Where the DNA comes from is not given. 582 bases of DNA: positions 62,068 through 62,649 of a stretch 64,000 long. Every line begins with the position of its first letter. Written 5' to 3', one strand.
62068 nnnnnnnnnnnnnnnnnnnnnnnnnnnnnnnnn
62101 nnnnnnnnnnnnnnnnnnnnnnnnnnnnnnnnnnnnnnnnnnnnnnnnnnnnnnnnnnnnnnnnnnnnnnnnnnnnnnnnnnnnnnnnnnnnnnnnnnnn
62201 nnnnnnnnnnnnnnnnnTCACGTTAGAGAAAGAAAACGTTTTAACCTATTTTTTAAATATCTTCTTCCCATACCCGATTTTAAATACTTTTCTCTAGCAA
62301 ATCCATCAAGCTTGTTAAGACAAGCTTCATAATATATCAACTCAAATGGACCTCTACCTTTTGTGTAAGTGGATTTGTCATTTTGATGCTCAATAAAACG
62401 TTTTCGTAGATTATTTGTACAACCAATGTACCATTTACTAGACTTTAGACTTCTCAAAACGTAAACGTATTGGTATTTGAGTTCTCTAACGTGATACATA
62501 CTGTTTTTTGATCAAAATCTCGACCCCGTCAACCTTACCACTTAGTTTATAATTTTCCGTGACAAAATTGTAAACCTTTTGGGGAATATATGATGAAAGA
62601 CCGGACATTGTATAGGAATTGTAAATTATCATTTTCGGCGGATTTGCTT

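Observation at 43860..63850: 20-kb surface-glycan locus with three GT-C enzymes, a Wzy_C protein and no recognisable flippase: candidate protein or lipid O-glycosylation system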

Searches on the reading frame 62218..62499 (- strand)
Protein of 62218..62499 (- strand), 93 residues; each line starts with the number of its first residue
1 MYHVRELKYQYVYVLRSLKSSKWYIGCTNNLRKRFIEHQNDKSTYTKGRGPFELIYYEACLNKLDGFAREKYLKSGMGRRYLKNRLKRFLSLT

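Call 23: search_protein_families(library=pfam, proteins=[window:62218-62499:-], max_evalue=0.01)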
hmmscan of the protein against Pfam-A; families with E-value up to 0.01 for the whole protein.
window:62218-62499:- (93 aa): 2 families
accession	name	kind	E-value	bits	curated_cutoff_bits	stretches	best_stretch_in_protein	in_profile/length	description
PF01541.30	GIY-YIG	-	2.4e-13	50.6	22.6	1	10-75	2-70/78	GIY-YIG catalytic domain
PF10544.15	T5orf172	-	0.0026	18.7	20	1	10-74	1-64/101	T5orf172 domain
